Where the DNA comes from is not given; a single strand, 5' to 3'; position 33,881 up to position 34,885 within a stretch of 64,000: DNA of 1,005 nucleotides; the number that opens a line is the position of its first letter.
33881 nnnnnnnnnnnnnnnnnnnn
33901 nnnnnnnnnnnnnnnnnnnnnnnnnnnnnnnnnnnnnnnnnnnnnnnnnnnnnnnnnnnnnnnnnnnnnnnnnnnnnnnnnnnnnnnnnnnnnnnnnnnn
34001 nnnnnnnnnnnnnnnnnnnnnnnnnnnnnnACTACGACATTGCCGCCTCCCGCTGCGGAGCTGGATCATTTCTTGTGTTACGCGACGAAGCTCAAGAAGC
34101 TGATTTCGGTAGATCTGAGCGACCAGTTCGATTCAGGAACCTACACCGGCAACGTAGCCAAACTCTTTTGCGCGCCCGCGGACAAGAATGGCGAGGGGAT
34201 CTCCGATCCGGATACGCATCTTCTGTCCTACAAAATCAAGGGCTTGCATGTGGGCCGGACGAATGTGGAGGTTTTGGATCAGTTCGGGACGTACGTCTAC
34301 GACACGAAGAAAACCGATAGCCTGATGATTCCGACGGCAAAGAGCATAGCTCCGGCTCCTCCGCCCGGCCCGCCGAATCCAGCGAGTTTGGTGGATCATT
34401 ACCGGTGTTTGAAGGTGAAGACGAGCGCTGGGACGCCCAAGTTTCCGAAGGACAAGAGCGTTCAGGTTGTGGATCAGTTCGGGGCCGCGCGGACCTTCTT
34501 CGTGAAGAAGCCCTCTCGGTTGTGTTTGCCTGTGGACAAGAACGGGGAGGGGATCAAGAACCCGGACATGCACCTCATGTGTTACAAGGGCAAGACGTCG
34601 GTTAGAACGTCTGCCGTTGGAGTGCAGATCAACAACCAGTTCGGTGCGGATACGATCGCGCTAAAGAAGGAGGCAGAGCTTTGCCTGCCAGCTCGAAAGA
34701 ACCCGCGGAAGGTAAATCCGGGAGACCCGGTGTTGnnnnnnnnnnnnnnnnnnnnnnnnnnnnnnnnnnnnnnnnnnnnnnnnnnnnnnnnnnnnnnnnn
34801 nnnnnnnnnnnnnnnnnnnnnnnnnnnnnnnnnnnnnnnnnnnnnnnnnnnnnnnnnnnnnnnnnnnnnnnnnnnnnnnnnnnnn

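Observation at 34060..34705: Four-copy cysteine-containing repeat of about 45 aa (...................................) that matches no domain I recognise; present in both paralogs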

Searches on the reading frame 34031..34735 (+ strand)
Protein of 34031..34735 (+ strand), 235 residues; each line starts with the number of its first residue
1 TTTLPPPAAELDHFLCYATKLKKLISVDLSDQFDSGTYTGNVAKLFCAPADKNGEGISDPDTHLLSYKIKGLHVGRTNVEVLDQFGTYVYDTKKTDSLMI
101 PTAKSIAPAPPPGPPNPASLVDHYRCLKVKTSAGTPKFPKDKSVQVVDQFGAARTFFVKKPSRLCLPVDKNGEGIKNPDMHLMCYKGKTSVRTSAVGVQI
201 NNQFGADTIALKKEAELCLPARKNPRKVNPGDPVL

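Call 7: search_protein_families(library=pfam, proteins=[window:34031-34735:+], max_evalue=10)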
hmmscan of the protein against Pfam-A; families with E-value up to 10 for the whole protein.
seq(235 aa): 2 families
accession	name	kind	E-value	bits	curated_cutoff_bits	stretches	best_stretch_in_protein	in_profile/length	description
PF24247.1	DUF7450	-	4.1e-22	79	27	2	79-219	19-150/151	Repeat of unknown function (DUF7450)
PF06607.17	Prokineticin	-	0.15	12.8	21.6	1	141-193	27-77/97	Prokineticin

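Call 10: find_homologous_proteins(query=window:34043-34735:+)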
Query seq(231 aa) (231 aa): 62 proteins with E <= 0.001 among 544 candidates.
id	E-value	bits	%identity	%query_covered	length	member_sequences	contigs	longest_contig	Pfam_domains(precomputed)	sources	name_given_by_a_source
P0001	2.7e-77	277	60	92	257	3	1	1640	-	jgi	-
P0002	1.5e-72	262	59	92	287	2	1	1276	-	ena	-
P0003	1.8e-72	262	57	92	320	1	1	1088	PF24247.2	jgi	jgi:hypothetical protein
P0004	2.9e-65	238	53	93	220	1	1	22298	PF24247.2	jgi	jgi:hypothetical protein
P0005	3.5e-60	221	50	92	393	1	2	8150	-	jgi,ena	-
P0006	2.9e-59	218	46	91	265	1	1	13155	PF14312.13,PF24247.2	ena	-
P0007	4.1e-58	215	49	93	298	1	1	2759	PF24247.2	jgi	jgi:hypothetical protein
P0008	1.0e-55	207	44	94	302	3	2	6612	PF24247.2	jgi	jgi:hypothetical protein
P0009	6.2e-53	198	44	92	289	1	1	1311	-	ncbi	-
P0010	8.8e-53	197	48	95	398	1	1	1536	PF24247.2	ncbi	ncbi:MAG: hypothetical protein ACE5H0_15535, partial [Bacteroidota bacterium]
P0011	1.2e-51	193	40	93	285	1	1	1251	PF24247.2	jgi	jgi:hypothetical protein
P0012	1.4e-51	193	45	96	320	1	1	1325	PF00200.29,PF24247.2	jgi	-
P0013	1.7e-50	190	42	95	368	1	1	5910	PF00200.29,PF24247.2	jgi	jgi:hypothetical protein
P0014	4.2e-50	188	49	78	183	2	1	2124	PF24247.2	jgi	jgi:hypothetical protein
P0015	2.0e-49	186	42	95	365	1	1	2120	PF00200.29,PF24247.2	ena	-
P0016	6.1e-48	181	43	95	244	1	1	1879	PF24247.2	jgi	-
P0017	2.4e-47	179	49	79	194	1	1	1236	PF24247.2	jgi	-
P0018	2.5e-47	179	45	94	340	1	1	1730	PF00200.29,PF24247.2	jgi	jgi:hypothetical protein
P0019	2.5e-47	179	45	94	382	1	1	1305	PF00200.29,PF24247.2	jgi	jgi:hypothetical protein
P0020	8.1e-47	178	43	93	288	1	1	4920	PF24247.2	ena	-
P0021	3.4e-46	176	41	91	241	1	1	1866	PF24247.2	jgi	jgi:hypothetical protein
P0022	3.2e-45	172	39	93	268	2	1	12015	PF24247.2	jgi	jgi:hypothetical protein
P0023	4.2e-45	172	43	94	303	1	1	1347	PF24247.2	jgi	jgi:hypothetical protein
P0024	6.5e-45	171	44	93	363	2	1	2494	PF24247.2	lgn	-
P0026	2.2e-43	166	43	95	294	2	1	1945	PF24247.2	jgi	jgi:hypothetical protein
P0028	2.5e-43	166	41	92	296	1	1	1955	PF24247.2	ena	-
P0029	2.3e-42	163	48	76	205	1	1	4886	PF24247.2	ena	-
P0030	3.0e-42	163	48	76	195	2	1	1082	PF24247.2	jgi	jgi:hypothetical protein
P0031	2.2e-41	160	43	93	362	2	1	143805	PF24247.2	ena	-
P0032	3.1e-41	159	37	93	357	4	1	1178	PF24247.2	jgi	-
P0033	9.5e-41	158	42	93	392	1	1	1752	PF24247.2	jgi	jgi:hypothetical protein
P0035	1.3e-39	154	42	92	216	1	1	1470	PF24247.2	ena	-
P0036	6.1e-39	152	39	93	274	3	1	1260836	PF24247.2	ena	-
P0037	9.1e-39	151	47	75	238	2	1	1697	PF24247.2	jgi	-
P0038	1.9e-38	150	46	76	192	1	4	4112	PF24247.2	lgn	-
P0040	1.2e-35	141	38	90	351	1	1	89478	PF24247.2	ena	-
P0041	1.4e-34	138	42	84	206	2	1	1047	PF24247.2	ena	-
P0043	1.7e-32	131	43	76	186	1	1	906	PF24247.2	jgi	jgi:hypothetical protein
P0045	3.1e-30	123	35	93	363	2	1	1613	PF24247.2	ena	-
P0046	5.7e-29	119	39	84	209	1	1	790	PF24247.2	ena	-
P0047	1.2e-26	112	43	69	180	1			PF24247.2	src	-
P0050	2.3e-25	107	34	85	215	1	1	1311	PF24247.2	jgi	jgi:hypothetical protein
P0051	2.1e-24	104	36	93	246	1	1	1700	PF24247.2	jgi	jgi:hypothetical protein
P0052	7.7e-24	102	34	95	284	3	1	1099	PF24247.2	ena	-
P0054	7.3e-20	89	34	77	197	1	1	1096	PF24247.2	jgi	jgi:hypothetical protein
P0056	7.4e-19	86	38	61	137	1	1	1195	PF24247.2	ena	-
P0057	8.7e-14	70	45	42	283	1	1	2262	PF24247.2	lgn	-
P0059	1.9e-10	59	41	44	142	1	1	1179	PF24247.2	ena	-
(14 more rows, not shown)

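Call 19: predict_structure(alignment_id=A1)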
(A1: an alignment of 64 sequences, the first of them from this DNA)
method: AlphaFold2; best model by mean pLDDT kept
length: 231 residues; sequences in the alignment: 64
mean_pLDDT: 95.0   pTM: 0.90
mean pLDDT of the five models: 95.0, 94.8, 94.4, 94.3, 94.1
residues with pLDDT >= 90: 213; 70-90: 5; 50-70: 10; < 50: 3
segments of 3 or more residues with pLDDT < 50: none
pLDDT, mean of each block of 10 residues (from residue 1): 78 98 98 98 98 97 98 97 97 98 97 97 98 96 97 98 98 97 97 98 98 96 66 46
secondary structure, 60 per line:
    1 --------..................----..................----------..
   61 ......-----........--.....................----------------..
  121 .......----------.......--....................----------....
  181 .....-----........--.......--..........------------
elements in order: E9-26 E31-48 E59-66 E72-79 E82-102 E119-127 E138-144 E147-166 E177-185 E191-198 E201-207 E210-219

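Call 22: fold_search(model_id=the predicted structure, library=pdb)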
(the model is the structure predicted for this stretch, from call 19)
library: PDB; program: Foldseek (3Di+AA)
matches with E <= 10: 164; with E <= 0.001: 0
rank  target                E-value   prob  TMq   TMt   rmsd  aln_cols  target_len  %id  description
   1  8qxp                  1.9e-01  0.07  0.13  0.15  18.9       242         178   10  Crystal structure of the outer membrane porin OmpW from Klebsiella pneumoniae (released 2024-01-24)
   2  2o62_B                3.1e-01  0.03  0.11  0.10  19.9       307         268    9  CRYSTAL STRUCTURE OF A PROTEIN WITH UNKNOWN FUNCTION FROM DUF3598 FAMILY (NPUN_R4044) FROM NOSTOC PUNCTIFORME PCC 7310 (released 2007-02-13)
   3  3lpp_A                4.1e-01  0.06  0.15  0.07  16.3       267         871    8  Crystal complex of N-terminal sucrase-isomaltase with kotalanol (released 2010-03-31)
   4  9lk4_O                4.1e-01  0.04  0.11  0.12  20.2       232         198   10  Cryo-EM structure of Lhcb4.1-C2S2 PSII-LHCII supercomplex from Arabidopsis thaliana (released 2025-06-18)
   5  6ubl_A                4.7e-01  0.06  0.16  0.16  18.5       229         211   10  Structure of DynF from the Dynemicin Biosynthesis Pathway of Micromonospora chersina (released 2020-09-16)
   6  3lpp_B                4.7e-01  0.04  0.15  0.07  18.2       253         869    8  Crystal complex of N-terminal sucrase-isomaltase with kotalanol (released 2010-03-31)
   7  3lpp_D                5.0e-01  0.04  0.14  0.06  18.3       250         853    8  Crystal complex of N-terminal sucrase-isomaltase with kotalanol (released 2010-03-31)
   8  5il6_B                5.4e-01  0.02  0.12  0.10  19.5       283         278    7  Crystal structure of the dehydratase domain of RzxB from Pseudomonas fluorescens (released 2017-03-29)
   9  3lpo_A                6.0e-01  0.04  0.14  0.06  18.6       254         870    8  Crystal structure of the N-terminal domain of sucrase-isomaltase (released 2010-03-31)
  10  3afo_A                6.3e-01  0.06  0.15  0.11  17.5       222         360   11  Crystal Structure of Yeast NADH Kinase complexed with NADH (released 2011-03-16)
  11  5vx5_A                7.9e-01  0.04  0.12  0.15  15.0       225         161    8  VP8* of a G2P[4] Human Rotavirus in complex with LNFP1 (released 2018-07-18)
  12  5mc9_A                7.9e-01  0.01  0.10  0.06  26.3       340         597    8  Crystal structure of the heterotrimeric integrin-binding region of laminin-111 (released 2017-02-08)
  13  5vx4                  8.3e-01  0.06  0.14  0.19  15.2       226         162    8  VP8* of a G2P[4] Human Rotavirus (released 2018-07-18)
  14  3slt                  9.6e-01  0.01  0.11  0.09  24.4       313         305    8  Pre-cleavage Structure of the Autotransporter EspP - N1023S Mutant (released 2011-11-16)
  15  3qq2_C                9.6e-01  0.01  0.11  0.10  20.5       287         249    9  Crystal Structure of the Beta Domain of the Bordetella Autotransporter Brka (released 2011-04-13)
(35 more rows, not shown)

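Call 28: search_solved_structures(query=A1, max_evalue=10)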
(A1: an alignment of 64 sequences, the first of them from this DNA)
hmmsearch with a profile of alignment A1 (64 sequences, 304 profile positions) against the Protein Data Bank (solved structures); distinct sequences matched with E-value up to 10: 0.

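Call 33: find_related_loci(query=A2, collection=genome_contigs, flank=8000)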
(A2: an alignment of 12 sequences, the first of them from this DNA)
Query A2 (231 aa) in genome_contigs; peptide patterns used: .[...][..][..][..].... (x = any residue, [..] = any of these).
139 stretches matched a pattern; 113 encode a relative of the query (tblastn E <= 1e-3); the best 80 are kept; 80 distinct loci.
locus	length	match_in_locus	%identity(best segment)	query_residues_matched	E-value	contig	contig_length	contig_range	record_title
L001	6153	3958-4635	49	1-220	1e-62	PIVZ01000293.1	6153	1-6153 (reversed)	MAG: bacterium isolate Glo_18 GloG15_CONTIG19287, whole genome shotgun sequence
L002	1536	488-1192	48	1-219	8e-62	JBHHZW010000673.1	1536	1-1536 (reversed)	MAG: Bacteroidota bacterium isolate K_3_bin.67 NODE_72920_length_1536_cov_3.596894, whole genome shotgun sequence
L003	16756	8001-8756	39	2-219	1e-43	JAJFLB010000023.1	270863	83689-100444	MAG: Gammaproteobacteria bacterium isolate OFTM78 OFTM78_22, whole genome shotgun sequence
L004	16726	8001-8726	42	6-220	2e-43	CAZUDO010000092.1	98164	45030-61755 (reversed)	MAG TPA_asm: uncultured Candidatus Binatia bacterium isolate binchicken_co165_346 genome assembly, contig: k141_2162151,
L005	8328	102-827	41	4-219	1e-40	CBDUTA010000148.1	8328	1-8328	MAG TPA_asm: uncultured bacterium isolate SRR22302374_binner23_Refined_47 genome assembly, contig: ERZ26661914.6750, who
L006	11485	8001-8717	41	1-231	2e-39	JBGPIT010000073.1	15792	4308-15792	MAG: Candidatus Binatia bacterium isolate OBJ_0618_7090110_327 k141_1131762_length_15792_cov_168.2572, whole genome shot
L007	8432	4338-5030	43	1-220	5e-39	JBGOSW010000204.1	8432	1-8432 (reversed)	MAG: Candidatus Binatia bacterium isolate OBJ_0618_7090110_177 k141_2408264_length_8432_cov_18.7482, whole genome shotgu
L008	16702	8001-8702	42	8-226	4e-39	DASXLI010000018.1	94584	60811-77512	MAG TPA_asm: Candidatus Binatia bacterium isolate SMAG_U5298 k141_4024626, whole genome shotgun sequence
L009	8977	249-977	40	8-228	3e-39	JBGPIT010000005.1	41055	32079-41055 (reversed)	MAG: Candidatus Binatia bacterium isolate OBJ_0618_7090110_327 k141_123822_length_41055_cov_28.5416, whole genome shotgu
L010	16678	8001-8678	40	3-229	2e-38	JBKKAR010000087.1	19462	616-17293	MAG: Gaiellaceae bacterium isolate swi_bin.307 S1Ck127_10824439_flag_0_multi_54.5979_len_19462, whole genome shotgun seq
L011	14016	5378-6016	39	3-216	1e-38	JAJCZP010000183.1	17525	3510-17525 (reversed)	MAG: Deltaproteobacteria bacterium isolate OFTM125 OFTM125_182, whole genome shotgun sequence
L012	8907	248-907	41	2-231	2e-38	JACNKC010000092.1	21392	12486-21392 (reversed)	MAG: Proteobacteria bacterium isolate NIOZ-UU50 NIOZ-UU_NODE_2970_length_21392_cov_9.99044, whole genome shotgun sequenc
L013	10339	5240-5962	37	8-220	1e-37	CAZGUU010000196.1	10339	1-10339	MAG TPA_asm: uncultured Enterobacteriaceae bacterium isolate binchicken_co16_326 genome assembly, contig: NODE_10766_len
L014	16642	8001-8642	40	7-220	2e-37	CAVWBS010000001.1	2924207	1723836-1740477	MAG: uncultured delta proteobacterium isolate MFD05442.bin.2.52 genome assembly, contig: contig_16185, whole genome shot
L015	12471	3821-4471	40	7-216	2e-37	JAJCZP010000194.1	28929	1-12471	MAG: Deltaproteobacteria bacterium isolate OFTM125 OFTM125_193, whole genome shotgun sequence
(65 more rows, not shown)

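Call 34: search_protein_representatives(alignment_id=A1)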
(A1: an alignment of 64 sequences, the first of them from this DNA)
Query: 64 sequences, 304 profile positions. Proteins with E-value up to 0.001 (for the whole library): 7214; up to 1e-10: 5566; up to 1e-30: 2781. The best 150 are listed.
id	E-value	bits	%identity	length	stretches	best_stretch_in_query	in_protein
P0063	1.4e-165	566.1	-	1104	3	29-254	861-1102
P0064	4.6e-150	515.1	-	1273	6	26-254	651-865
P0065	2.6e-143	492.9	-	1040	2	28-275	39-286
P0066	3.2e-142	489.3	-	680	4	28-254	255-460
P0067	3.0e-136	469.7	-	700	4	101-256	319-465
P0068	1.0e-133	461.5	-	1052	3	25-256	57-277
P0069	8.1e-129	445.3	-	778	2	27-266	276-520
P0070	2.7e-122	423.9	-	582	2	6-254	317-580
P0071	2.2e-120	417.7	-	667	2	16-255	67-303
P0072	5.9e-120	416.2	-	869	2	16-253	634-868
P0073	1.9e-118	411.3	-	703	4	24-254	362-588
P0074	2.8e-118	410.7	-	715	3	20-256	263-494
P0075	2.4e-112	391.3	-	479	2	28-257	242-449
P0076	1.1e-109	382.6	-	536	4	140-252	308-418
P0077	4.0e-108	377.4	-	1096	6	28-254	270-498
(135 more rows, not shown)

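Call 42: search_protein_families(library=pfam, alignment_id=A3, max_evalue=0.0001)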
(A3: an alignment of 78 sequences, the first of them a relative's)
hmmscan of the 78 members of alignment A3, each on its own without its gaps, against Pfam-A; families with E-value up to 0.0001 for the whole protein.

A. member 1, P0061 (362 aa): 0 families

B. families by the number of members that match (of 78 scanned): 53 families (the first 25 are shown)
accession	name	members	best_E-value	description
PF24247.1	DUF7450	77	1.5e-113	Repeat of unknown function (DUF7450)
PF13948.11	DUF4215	6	3.7e-19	Domain of unknown function (DUF4215)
PF00200.28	Disintegrin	5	7.2e-52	Disintegrin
PF00058.23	Ldl_recept_b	2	3.1e-61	Low-density lipoprotein receptor repeat class B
PF13517.12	FG-GAP_3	2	1.1e-56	FG-GAP-like repeat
PF18998.6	Flg_new_2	2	1.9e-36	Divergent InlB B-repeat domain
PF11617.13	Cu-binding_MopE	2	6.7e-27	Putative metal-binding motif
PF17210.9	SdrD_B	1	1.7e-71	SdrD B-like domain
PF16261.11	DUF4915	1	3.3e-70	Domain of unknown function (DUF4915)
PF00082.27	Peptidase_S8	1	2.7e-32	Subtilase family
PF13385.13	Laminin_G_3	1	4.5e-25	Concanavalin A-like lectin/glucanases superfamily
PF07699.19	Ephrin_rec_like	1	8e-25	Tyrosine-protein kinase ephrin type A/B receptor-like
PF15902.12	Sortilin-Vps10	1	3e-23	Sortilin, neurotensin receptor 3,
PF07676.18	PD40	1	2e-22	WD40-like Beta Propeller Repeat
PF03160.20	Calx-beta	1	1.4e-21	Calx-beta domain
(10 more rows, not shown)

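Call 64: fold_search(model_id=the predicted structure, library=viral)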
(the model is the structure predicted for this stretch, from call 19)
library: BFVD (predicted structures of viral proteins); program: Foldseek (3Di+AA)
matches with E <= 10: 261; with E <= 0.001: 0
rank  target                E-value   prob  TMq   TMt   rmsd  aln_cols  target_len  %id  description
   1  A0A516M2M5            2.1e-01  0.06  0.13  0.08  16.9       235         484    7  (no name in the UniProt tables at hand)
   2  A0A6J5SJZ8            2.5e-01  0.09  0.13  0.16  17.3       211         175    8  Outer membrane protein beta-barrel [uncultured Caudovirales phage]
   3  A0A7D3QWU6            3.0e-01  0.02  0.10  0.06  22.7       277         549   10  (no name in the UniProt tables at hand)
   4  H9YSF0                3.1e-01  0.02  0.10  0.07  26.1       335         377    9  (no name in the UniProt tables at hand)
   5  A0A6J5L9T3            4.1e-01  0.01  0.09  0.05  20.4       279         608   10  Autotransporter beta-domain containing protein [uncultured Caudovirales phage]
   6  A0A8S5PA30            4.8e-01  0.02  0.10  0.07  21.2       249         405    9  Tail protein [Myoviridae sp. ctTYJ16]
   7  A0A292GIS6            5.0e-01  0.03  0.10  0.10  22.8       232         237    8  (no name in the UniProt tables at hand)
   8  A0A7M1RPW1            5.0e-01  0.02  0.09  0.05  16.2       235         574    8  Pre-neck appendage protein [Bacillus phage DLc1]
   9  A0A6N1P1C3            5.3e-01  0.03  0.12  0.13  18.0       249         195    5  Putative orfan [Tupanvirus soda lake]
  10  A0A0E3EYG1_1          5.5e-01  0.01  0.09  0.03  27.5       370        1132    8  Structural protein [Synechococcus phage ACG-2014d]
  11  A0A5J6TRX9            6.3e-01  0.03  0.11  0.07  18.5       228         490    7  Lipase [Gordonia phage Lambo]
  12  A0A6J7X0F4            6.6e-01  0.01  0.10  0.03  25.2       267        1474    6  Virion structural protein [uncultured Caudovirales phage]
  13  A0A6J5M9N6            7.0e-01  0.04  0.14  0.16  19.4       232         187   11  Uncharacterized protein [uncultured Caudovirales phage]
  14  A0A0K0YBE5            7.0e-01  0.01  0.09  0.06  23.1       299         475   12  p5 (Fragment) [Luffa aphid-borne yellows virus]
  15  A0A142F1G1            7.3e-01  0.03  0.13  0.06  28.9       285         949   10  YomR-like protein [Bacillus phage Shbh1]
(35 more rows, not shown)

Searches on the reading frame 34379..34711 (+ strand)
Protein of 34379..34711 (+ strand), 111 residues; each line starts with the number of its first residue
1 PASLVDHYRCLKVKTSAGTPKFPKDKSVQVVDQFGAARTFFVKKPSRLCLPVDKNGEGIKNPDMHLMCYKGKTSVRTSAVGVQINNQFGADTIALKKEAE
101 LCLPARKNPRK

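Call 60: predict_structure(alignment_id=A5)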
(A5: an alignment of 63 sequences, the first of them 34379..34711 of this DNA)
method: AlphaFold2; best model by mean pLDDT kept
length: 111 residues; sequences in the alignment: 63
mean_pLDDT: 91.0   pTM: 0.79
mean pLDDT of the five models: 91.0, 91.0, 89.2, 88.4, 88.3
residues with pLDDT >= 90: 82; 70-90: 26; 50-70: 3; < 50: 0
segments of 3 or more residues with pLDDT < 50: none
pLDDT, mean of each block of 10 residues (from residue 1): 85 93 94 88 96 93 95 89 92 92 87 53
secondary structure, 60 per line:
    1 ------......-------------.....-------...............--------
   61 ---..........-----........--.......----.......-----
elements in order: E7-12 E26-30 E38-52 E64-73 E79-86 E89-95 E100-106

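Call 62: fold_search(model_id=the predicted structure, library=pdb)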
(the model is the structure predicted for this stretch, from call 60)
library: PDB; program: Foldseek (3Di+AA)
matches with E <= 10: 226; with E <= 0.001: 0
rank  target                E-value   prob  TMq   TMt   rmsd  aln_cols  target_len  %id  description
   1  3ij2_A                2.2e-01  0.18  0.18  0.18  14.9       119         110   14  Ligand-receptor structure (released 2010-01-12)
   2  1cau_A                4.3e-01  0.13  0.22  0.16  13.1       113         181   16  DETERMINATION OF THREE CRYSTAL STRUCTURES OF CANAVALIN BY MOLECULAR REPLACEMENT (released 1993-10-31)
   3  4xpj_B                4.3e-01  0.11  0.17  0.18  14.6       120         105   14  Crystal structure of Nerve growth factor in complex with lysophosphatidylinositol (released 2015-07-15)
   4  4efv_B                4.5e-01  0.11  0.17  0.18  14.4       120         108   13  Crystal structure of OIF from Llama seminal plasma (released 2012-08-22)
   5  1sgf_Y                7.7e-01  0.08  0.17  0.17  17.6       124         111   14  CRYSTAL STRUCTURE OF 7S NGF: A COMPLEX OF NERVE GROWTH FACTOR WITH FOUR BINDING PROTEINS (SERINE PROTEINASES) (released 1998-05-27)
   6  6ffy_C                8.5e-01  0.09  0.17  0.17  15.2       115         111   16  Structure of the mouse SorCS2-NGF complex (released 2018-08-01)
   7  1bet                  1.0e+00  0.06  0.15  0.15  17.5       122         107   16  NEW PROTEIN FOLD REVEALED BY A 2.3 ANGSTROM RESOLUTION CRYSTAL STRUCTURE OF NERVE GROWTH FACTOR (released 1994-05-31)
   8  1aq4_A                1.2e+00  0.07  0.17  0.09  15.9       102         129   12  STRUCTURE OF A MS2 COAT PROTEIN MUTANT IN COMPLEX WITH AN RNA OPERATOR (released 1997-12-24)
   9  5dz8_A                1.2e+00  0.03  0.13  0.12  15.7       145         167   16  Streptococcus agalactiae AgI/II polypeptide BspA variable (V) domain (released 2016-06-22)
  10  8bgm_D                1.3e+00  0.08  0.19  0.07  14.5        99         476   14  Crystal structure of the OrfX1-OrfX3 complex from the PMP1 neurotoxin gene cluster (released 2022-12-07)
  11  8bgm_B                1.4e+00  0.08  0.19  0.07  14.5        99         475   14  Crystal structure of the OrfX1-OrfX3 complex from the PMP1 neurotoxin gene cluster (released 2022-12-07)
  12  1gyv                  1.4e+00  0.05  0.15  0.14  13.8       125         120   12  Gamma-adaptin appendage domain from clathrin adaptor AP1, L762E mutant (released 2002-08-22)
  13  1aq3_A                1.6e+00  0.06  0.16  0.10  15.9       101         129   12  BACTERIOPHAGE MS2 CAPSID PROTEIN/RNA COMPLEX (released 1997-12-24)
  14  2bny_A                1.6e+00  0.05  0.16  0.13  16.0       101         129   12  MS2 (N87A mutant) - RNA hairpin complex (released 2006-03-22)
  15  8dlr_A                1.6e+00  0.04  0.15  0.08  18.2       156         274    8  Cryo-EM structure of SARS-CoV-2 Gamma (P.1) spike protein in complex with Fab 4-8 (focused refinement of NTD and 4-8) (released 2022-08-31)
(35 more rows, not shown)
